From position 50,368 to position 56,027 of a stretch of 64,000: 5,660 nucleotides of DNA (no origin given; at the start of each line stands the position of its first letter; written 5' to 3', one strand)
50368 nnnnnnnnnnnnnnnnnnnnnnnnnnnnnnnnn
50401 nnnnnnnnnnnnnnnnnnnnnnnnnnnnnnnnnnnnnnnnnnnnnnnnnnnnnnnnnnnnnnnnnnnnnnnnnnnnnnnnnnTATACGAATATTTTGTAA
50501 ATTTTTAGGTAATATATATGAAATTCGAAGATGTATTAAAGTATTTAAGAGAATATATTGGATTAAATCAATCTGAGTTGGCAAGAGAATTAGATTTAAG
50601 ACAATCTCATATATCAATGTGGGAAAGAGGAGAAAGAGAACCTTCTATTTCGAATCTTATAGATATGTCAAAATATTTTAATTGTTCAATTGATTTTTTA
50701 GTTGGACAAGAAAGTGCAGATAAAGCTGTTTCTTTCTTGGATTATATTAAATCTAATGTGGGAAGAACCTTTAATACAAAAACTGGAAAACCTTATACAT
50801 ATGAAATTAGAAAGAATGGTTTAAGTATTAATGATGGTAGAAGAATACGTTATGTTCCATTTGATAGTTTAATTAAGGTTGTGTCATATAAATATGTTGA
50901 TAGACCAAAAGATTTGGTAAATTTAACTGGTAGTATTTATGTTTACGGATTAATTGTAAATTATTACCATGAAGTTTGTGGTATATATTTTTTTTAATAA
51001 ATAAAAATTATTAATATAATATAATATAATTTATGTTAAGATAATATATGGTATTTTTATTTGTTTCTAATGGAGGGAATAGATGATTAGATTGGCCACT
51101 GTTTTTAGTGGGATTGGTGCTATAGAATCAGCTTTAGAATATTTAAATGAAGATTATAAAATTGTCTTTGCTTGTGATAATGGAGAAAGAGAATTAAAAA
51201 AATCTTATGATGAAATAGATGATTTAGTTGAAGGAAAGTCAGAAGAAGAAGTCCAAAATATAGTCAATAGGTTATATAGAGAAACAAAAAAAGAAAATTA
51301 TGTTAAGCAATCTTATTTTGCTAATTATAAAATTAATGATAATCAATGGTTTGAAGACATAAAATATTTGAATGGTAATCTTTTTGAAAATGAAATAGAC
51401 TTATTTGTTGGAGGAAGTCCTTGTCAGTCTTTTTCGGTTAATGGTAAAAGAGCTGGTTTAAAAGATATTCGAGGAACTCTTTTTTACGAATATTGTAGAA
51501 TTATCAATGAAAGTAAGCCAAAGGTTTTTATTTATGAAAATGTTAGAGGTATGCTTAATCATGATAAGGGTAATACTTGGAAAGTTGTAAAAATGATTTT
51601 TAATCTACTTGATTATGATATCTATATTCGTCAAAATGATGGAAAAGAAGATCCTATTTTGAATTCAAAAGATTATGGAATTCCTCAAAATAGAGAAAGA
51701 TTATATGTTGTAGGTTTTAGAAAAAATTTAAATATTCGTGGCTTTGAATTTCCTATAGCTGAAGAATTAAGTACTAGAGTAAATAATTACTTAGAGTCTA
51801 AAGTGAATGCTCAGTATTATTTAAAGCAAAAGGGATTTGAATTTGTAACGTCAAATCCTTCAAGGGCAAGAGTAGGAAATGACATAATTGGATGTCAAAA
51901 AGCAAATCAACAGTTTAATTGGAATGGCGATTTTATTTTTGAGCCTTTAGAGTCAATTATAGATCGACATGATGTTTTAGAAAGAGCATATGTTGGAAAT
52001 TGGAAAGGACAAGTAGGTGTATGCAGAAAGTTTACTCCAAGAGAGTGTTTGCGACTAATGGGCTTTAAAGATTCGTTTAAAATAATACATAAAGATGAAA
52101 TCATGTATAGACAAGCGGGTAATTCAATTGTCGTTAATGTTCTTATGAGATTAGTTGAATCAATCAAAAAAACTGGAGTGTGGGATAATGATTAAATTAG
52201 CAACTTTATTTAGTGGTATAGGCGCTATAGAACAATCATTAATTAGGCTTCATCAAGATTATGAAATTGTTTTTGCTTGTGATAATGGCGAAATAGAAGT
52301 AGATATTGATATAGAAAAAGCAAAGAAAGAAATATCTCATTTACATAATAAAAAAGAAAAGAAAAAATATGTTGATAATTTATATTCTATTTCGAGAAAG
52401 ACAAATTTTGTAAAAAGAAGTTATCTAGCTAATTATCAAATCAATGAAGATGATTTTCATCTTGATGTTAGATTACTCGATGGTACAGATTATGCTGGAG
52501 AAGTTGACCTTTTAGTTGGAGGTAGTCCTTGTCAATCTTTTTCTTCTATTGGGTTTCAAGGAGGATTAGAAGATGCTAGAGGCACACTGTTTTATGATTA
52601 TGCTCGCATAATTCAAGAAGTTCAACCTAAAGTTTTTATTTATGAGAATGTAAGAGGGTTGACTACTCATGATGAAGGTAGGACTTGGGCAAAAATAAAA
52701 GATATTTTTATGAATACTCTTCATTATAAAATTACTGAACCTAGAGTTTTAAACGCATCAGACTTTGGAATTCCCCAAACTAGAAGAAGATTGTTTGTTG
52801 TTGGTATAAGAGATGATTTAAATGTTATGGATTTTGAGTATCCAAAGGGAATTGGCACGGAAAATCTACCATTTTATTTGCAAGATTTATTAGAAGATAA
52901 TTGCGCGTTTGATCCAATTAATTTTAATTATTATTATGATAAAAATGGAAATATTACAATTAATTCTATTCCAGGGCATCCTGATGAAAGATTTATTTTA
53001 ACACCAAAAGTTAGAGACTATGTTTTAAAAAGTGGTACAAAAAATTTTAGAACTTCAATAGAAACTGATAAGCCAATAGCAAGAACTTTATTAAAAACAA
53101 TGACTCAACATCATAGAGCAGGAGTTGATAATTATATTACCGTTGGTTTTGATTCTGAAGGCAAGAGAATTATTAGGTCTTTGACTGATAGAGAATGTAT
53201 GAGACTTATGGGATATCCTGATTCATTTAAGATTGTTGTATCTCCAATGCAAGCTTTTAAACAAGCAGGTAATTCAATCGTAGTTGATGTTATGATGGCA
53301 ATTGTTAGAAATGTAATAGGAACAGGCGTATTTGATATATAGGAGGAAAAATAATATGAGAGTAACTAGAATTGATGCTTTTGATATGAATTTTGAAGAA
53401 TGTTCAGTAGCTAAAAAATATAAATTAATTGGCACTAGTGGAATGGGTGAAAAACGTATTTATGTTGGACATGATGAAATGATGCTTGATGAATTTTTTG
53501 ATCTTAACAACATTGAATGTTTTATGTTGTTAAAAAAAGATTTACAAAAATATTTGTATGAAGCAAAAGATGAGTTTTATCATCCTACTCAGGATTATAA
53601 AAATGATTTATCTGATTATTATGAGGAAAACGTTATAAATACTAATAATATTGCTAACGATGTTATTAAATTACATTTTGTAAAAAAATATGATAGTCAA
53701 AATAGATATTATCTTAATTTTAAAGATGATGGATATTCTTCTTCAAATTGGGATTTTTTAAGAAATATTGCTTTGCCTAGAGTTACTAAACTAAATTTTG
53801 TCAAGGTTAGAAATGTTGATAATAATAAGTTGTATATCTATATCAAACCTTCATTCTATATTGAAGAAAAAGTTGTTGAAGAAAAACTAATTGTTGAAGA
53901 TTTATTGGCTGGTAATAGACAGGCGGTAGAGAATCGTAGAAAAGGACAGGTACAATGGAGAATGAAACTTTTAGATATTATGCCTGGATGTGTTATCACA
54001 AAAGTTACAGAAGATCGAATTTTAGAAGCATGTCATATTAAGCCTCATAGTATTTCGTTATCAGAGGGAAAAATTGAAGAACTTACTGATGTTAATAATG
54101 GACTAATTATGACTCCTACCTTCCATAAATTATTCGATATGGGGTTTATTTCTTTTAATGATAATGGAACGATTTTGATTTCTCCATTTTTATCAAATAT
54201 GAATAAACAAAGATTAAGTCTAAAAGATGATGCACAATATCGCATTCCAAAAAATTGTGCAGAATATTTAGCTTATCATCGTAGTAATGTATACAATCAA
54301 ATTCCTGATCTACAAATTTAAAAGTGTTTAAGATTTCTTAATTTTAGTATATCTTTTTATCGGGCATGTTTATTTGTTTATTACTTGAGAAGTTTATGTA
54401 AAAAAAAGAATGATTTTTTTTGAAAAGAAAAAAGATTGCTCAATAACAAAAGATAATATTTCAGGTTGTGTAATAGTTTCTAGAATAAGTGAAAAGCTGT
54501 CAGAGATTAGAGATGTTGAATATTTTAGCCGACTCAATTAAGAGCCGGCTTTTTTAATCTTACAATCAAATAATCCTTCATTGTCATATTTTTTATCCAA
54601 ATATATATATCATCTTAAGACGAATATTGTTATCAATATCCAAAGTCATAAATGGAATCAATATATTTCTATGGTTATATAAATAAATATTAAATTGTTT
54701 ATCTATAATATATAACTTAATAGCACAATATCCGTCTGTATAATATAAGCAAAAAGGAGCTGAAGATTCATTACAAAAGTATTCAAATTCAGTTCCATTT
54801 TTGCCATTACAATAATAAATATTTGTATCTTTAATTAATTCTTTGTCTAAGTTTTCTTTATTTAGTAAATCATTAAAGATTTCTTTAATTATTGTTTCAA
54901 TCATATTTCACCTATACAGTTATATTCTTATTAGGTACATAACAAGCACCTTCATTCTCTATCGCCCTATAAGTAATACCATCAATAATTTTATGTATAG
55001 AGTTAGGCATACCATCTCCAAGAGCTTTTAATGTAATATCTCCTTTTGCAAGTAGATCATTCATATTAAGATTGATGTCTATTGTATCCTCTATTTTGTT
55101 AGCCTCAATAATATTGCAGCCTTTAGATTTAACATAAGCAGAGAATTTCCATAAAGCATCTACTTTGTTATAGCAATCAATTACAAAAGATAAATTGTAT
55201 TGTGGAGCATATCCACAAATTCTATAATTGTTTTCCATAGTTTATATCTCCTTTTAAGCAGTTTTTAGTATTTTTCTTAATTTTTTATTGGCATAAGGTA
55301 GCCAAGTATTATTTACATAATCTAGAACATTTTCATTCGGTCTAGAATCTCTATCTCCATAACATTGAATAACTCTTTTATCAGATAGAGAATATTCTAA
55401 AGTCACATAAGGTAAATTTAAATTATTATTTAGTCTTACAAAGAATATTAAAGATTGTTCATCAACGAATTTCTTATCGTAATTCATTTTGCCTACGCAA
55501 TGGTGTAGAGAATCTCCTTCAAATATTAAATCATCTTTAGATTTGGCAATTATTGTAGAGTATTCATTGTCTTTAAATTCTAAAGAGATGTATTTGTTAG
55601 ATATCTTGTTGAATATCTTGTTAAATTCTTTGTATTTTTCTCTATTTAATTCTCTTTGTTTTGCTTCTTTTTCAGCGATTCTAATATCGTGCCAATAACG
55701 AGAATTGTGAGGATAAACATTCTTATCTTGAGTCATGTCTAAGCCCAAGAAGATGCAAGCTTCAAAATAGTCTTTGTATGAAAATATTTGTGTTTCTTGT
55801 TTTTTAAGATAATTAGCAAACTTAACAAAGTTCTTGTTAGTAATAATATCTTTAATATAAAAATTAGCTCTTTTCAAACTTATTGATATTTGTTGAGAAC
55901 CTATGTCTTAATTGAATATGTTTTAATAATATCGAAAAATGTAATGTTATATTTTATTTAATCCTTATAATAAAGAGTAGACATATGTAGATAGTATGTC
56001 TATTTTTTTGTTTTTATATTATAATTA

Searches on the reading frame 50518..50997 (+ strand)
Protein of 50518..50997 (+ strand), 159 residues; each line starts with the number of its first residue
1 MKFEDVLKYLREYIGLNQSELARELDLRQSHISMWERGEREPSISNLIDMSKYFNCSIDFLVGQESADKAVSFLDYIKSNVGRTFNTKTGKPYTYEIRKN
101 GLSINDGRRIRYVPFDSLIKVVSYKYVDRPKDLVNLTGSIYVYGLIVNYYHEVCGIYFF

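Call 3: search_protein_families(library=pfam, proteins=[window:50518-50997:+], max_evalue=0.1)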
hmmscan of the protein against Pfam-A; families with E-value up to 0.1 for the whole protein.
window:50518-50997:+ (159 aa): 7 families
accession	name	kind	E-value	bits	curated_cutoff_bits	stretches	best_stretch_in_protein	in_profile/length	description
PF01381.28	HTH_3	-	2.5e-16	59.9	23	1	7-61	1-55/55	Helix-turn-helix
PF12844.13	HTH_19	-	6.3e-08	32.9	30.2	1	7-59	4-56/64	Helix-turn-helix domain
PF13560.12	HTH_31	-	0.00011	22.9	27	1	7-53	6-53/64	Helix-turn-helix domain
PF13443.12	HTH_26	-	0.0037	17.9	22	1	15-58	10-54/63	Cro/C1-type HTH DNA-binding domain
PF07022.19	Phage_CI_repr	-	0.059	14.2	22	1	6-63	2-59/65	Bacteriophage CI repressor helix-turn-helix domain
PF15943.11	YdaS_toxin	-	0.076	13.3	30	0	18-40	11-33/65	Bacterial toxin YdaS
PF01047.28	MarR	-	0.086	13.2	24.6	0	6-33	8-35/59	MarR family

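Call 4: search_protein_families(library=padloc, proteins=[window:50518-50997:+], max_evalue=0.1)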
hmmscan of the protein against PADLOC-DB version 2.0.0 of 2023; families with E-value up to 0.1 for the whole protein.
window:50518-50997:+ (159 aa): 21 families
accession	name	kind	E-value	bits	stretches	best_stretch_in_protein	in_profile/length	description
PDLC02926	HTH_VI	-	2.2e-13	48.3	1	3-63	2-62/92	-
PDLC03954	RmrA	-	1e-09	35.8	1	7-68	15-76/380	-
PDLC03951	RmrA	-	5.5e-09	33.5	1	7-67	13-73/400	-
PDLC03945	RmrA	-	1.9e-07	28.6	1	5-70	5-70/394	-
PDLC03944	RmrA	-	4.3e-07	27.3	1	7-71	11-75/384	-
PDLC03949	RmrA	-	5.2e-07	26.8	1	7-73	7-76/363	-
PDLC03952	RmrA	-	9.6e-07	26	1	10-69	30-89/395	-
PDLC04142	capH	-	1.1e-06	27.7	1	1-69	5-73/103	capH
PDLC03665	Control_protein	-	1.3e-06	26.6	1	2-53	8-60/77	control protein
PDLC03947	RmrA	-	2.7e-06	24.5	1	6-82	15-90/383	-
PDLC03956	RmrA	-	6.3e-05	20.2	1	17-86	24-93/399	-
PDLC04760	PDC-M64C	-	0.00022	19.5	1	14-58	38-82/93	-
PDLC04762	PDC-M64C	-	0.00035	18.6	1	14-65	39-90/97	-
PDLC03955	RmrA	-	0.00043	17.6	1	7-67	25-85/371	-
PDLC03953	RmrA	-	0.00066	17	1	7-63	10-66/373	-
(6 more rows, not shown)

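Call 5: search_protein_families(library=ncbifam, proteins=[window:50518-50997:+], max_evalue=0.1)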
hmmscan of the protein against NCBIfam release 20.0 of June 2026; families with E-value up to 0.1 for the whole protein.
window:50518-50997:+ (159 aa): 15 families
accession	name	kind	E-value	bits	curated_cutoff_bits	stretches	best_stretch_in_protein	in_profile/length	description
NF041951.1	phage_RstR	subfamily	8.3e-14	51.8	80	1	1-69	1-69/108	RstR family transcriptional repressor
NF007257.0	PRK09706.1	subfamily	1.8e-07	31.1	101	1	5-64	8-68/135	transcriptional repressor DicA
NF052239.1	antitox_spr1629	equivalog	1.3e-05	24.5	335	1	5-68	5-69/377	spr1629 family repressor/antitoxin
TIGR03070.1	couple_hipB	subfamily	2.3e-05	24.2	71.65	1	6-55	6-55/58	type II toxin-antitoxin system Y4mF family antitoxin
TIGR03830.1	CxxCG_CxxCG_HTH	subfamily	3.9e-05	23.4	61.8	1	7-45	70-108/127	type II TA system antitoxin MqsA family protein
TIGR00270.2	TIGR00270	equivalog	0.00029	20.7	110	1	3-58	76-131/159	multiprotein bridging factor aMBF1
NF006015.0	PRK08154.1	subfamily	0.00061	19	204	1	7-68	35-96/314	anaerobic benzoate catabolism transcriptional regulator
NF047948.1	male_kill_WMK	equivalog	0.0008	18.9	300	1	15-70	175-230/300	WO male-killing family protein Wmk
NF047542.1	telomere_Tap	equivalog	0.00084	18.2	600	1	9-45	24-60/695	telomere-associated protein Tap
NF007408.0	PRK09943.1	equivalog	0.0019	17.8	211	1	7-69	12-75/185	HTH-type transcriptional regulator PuuR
NF007271.0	PRK09726.1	equivalog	0.0039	17.2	79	1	5-47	15-57/88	type II toxin-antitoxin system antitoxin HipB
NF003162.0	PRK04140.1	equivalog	0.028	13.4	263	1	5-58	129-182/317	transcriptional regulator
NF010465.0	PRK13890.1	equivalog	0.086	12.9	96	0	3-70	7-73/121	conjugal transfer protein TrbA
NF041265.1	NadS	equivalog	0.087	13.1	60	0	8-43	36-71/94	NadS family protein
NF041575.1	antitoxPezA_Strep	equivalog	0.099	12.6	290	0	5-70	4-69/158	type II toxin-antitoxin system antitoxin PezA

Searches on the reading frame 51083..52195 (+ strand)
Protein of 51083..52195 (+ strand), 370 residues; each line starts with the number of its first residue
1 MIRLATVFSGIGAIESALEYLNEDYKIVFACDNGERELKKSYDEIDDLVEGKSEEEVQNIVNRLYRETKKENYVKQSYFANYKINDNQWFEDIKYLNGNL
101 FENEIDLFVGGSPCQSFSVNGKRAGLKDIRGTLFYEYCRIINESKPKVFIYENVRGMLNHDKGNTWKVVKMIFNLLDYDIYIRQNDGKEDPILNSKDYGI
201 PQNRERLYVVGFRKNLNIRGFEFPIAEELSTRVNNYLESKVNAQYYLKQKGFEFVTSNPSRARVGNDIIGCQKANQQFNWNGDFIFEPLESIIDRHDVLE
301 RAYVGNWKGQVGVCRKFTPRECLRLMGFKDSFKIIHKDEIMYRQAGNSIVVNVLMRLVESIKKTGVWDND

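Call 90: search_protein_families(library=pfam, proteins=[window:51083-52195:+], max_evalue=0.001)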
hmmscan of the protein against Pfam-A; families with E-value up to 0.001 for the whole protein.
window:51083-52195:+ (370 aa): 1 family
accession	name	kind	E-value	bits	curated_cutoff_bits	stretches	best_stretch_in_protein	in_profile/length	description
PF00145.23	DNA_methylase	-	9.4e-68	229.5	22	1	69-363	29-324/324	C-5 cytosine-specific DNA methylase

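Call 91: search_protein_families(library=padloc, proteins=[window:51083-52195:+], max_evalue=0.001)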
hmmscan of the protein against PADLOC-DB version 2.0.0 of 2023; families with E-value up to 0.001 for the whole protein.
window:51083-52195:+ (370 aa): 63 families (the best 25 are shown)
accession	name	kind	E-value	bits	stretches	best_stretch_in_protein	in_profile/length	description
PDLC03272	MTase_II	-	5.1e-68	228.1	1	71-363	105-388/407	Type II methyltransferase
PDLC03361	MTase_II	-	2.4e-48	163.1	1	72-362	118-434/455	Type II methyltransferase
PDLC03378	MTase_II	-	3e-47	159.6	1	72-364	34-329/344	Type II methyltransferase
PDLC03734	oMTase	-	8.2e-45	151.6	2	71-216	36-172/444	orphan methyltransferase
PDLC03217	MTase_II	-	4.5e-41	139.1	2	71-245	415-582/703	Type II methyltransferase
PDLC02653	DrmMII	-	6e-41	138.5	2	74-255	38-213/333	DrmMII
PDLC00026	DruM2|DruM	-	6.2e-39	132.5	1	83-363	43-316/336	DNA cytosine methylase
PDLC00027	DruM2|DruM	-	5.9e-36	122.6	2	85-234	55-193/361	DNA cytosine methylase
PDLC03326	MTase_II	-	1.3e-35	121.4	1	99-228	69-192/412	Type II methyltransferase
PDLC03234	MTase_II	-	3.6e-35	119.9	2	95-228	63-187/375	Type II methyltransferase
PDLC03330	MTase_II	-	6.5e-34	115.4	1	84-228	138-283/430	Type II methyltransferase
PDLC03286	MTase_II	-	1.9e-31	107.3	1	71-228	31-183/185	Type II methyltransferase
PDLC02649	DrmMII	-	6.5e-31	105.7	1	64-237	73-244/422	DrmMII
PDLC03733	oMTase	-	1.4e-30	104.5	1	104-356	171-449/476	orphan methyltransferase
PDLC00033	DruM2|DruM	-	1.6e-30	104.6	1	100-215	87-193/368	DNA cytosine methylase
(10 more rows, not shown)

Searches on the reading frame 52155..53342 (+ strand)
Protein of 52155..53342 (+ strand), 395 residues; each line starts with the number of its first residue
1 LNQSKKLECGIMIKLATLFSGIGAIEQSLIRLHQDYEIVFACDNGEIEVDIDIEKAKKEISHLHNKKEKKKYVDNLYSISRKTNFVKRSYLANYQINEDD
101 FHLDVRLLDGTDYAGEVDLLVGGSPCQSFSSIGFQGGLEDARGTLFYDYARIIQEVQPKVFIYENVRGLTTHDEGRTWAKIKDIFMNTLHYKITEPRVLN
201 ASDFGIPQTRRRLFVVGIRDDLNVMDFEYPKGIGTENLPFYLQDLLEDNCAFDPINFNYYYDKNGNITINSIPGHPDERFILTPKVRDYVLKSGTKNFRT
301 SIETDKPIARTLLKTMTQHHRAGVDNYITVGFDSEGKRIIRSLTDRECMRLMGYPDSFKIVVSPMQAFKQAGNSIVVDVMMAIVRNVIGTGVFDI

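Call 90: search_protein_families(library=pfam, proteins=[window:52155-53342:+], max_evalue=0.001)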
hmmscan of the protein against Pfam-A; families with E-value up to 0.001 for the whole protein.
window:52155-53342:+ (395 aa): 1 family
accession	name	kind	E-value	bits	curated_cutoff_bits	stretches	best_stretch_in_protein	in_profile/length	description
PF00145.23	DNA_methylase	-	1.4e-63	215.7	22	1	86-387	34-322/324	C-5 cytosine-specific DNA methylase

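Call 91: search_protein_families(library=padloc, proteins=[window:52155-53342:+], max_evalue=0.001)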
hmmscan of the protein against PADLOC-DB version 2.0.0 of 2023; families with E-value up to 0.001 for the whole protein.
window:52155-53342:+ (395 aa): 62 families (the best 25 are shown)
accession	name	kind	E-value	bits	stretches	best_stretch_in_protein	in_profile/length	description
PDLC03272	MTase_II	-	6.9e-67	224.3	1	84-388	133-387/407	Type II methyltransferase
PDLC03378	MTase_II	-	7.6e-54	181.3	1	13-388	3-327/344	Type II methyltransferase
PDLC03361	MTase_II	-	1.4e-47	160.6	1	83-386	117-432/455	Type II methyltransferase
PDLC03734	oMTase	-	4.5e-43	145.8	2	80-222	33-172/444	orphan methyltransferase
PDLC03326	MTase_II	-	1.1e-42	144.6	2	114-232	72-189/412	Type II methyltransferase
PDLC02653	DrmMII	-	1.9e-42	143.4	2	86-249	38-198/333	DrmMII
PDLC03217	MTase_II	-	3.5e-41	139.4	1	117-388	445-698/703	Type II methyltransferase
PDLC00026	DruM2|DruM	-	1.6e-40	137.7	1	102-387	54-314/336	DNA cytosine methylase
PDLC00027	DruM2|DruM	-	5.1e-37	126.1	1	113-233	69-185/361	DNA cytosine methylase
PDLC03234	MTase_II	-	1.2e-36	124.8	1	114-225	71-181/375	Type II methyltransferase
PDLC03242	MTase_II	-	1.2e-36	124.5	2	70-249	119-289/409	Type II methyltransferase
PDLC00033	DruM2|DruM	-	4e-36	123.1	2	114-225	89-197/368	DNA cytosine methylase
PDLC02649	DrmMII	-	3.4e-34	116.5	2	61-249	49-247/422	DrmMII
PDLC00031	DruM2|DruM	-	2.4e-32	110.4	1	60-232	35-184/361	DNA cytosine methylase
PDLC03716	oMTase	-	5.9e-32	109.2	2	80-249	66-229/349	orphan methyltransferase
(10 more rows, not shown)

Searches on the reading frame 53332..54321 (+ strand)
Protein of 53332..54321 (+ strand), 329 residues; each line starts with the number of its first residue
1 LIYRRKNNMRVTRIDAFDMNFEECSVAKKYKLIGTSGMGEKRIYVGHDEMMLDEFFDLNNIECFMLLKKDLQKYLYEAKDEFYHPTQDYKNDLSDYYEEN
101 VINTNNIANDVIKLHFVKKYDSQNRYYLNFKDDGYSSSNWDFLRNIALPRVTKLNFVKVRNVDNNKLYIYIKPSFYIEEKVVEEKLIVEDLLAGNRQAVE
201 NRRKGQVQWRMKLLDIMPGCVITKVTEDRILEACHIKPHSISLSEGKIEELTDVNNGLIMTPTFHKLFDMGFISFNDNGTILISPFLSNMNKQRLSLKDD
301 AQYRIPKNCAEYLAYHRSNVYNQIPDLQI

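Call 90: search_protein_families(library=pfam, proteins=[window:53332-54321:+], max_evalue=0.001)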
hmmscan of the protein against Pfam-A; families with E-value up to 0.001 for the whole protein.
window:53332-54321:+ (329 aa): 1 family
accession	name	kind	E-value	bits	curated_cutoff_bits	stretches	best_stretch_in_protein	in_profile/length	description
PF13391.12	HNH_2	-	3.1e-13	49.8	21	1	220-276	1-66/66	HNH endonuclease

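Call 91: search_protein_families(library=padloc, proteins=[window:53332-54321:+], max_evalue=0.001)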
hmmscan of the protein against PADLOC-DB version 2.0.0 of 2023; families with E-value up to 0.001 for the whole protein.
window:53332-54321:+ (329 aa): 3 families
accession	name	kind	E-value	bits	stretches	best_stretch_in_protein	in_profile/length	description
PDLC04132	HNH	-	2.7e-14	51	1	186-323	134-274/286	-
PDLC03529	REase_II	-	4.2e-11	40.6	1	220-319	285-379/389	Type II restriction enzyme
PDLC03546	HNH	-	9.9e-07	26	1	186-284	138-234/282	Type II restriction enzyme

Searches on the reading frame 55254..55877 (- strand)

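Call 90: search_protein_families(library=pfam, proteins=[window:55254-55877:-], max_evalue=0.001)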
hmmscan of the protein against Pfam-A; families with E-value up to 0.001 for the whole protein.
window:55254-55877:- (207 aa): 1 family
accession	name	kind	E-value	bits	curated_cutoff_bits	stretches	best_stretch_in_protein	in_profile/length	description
PF14284.11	PcfJ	-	1.5e-26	93.4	25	1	34-182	2-141/147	PcfJ-like protein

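Call 91: search_protein_families(library=padloc, proteins=[window:55254-55877:-], max_evalue=0.001)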
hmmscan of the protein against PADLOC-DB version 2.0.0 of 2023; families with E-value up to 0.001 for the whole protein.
window:55254-55877:- (207 aa): 0 families
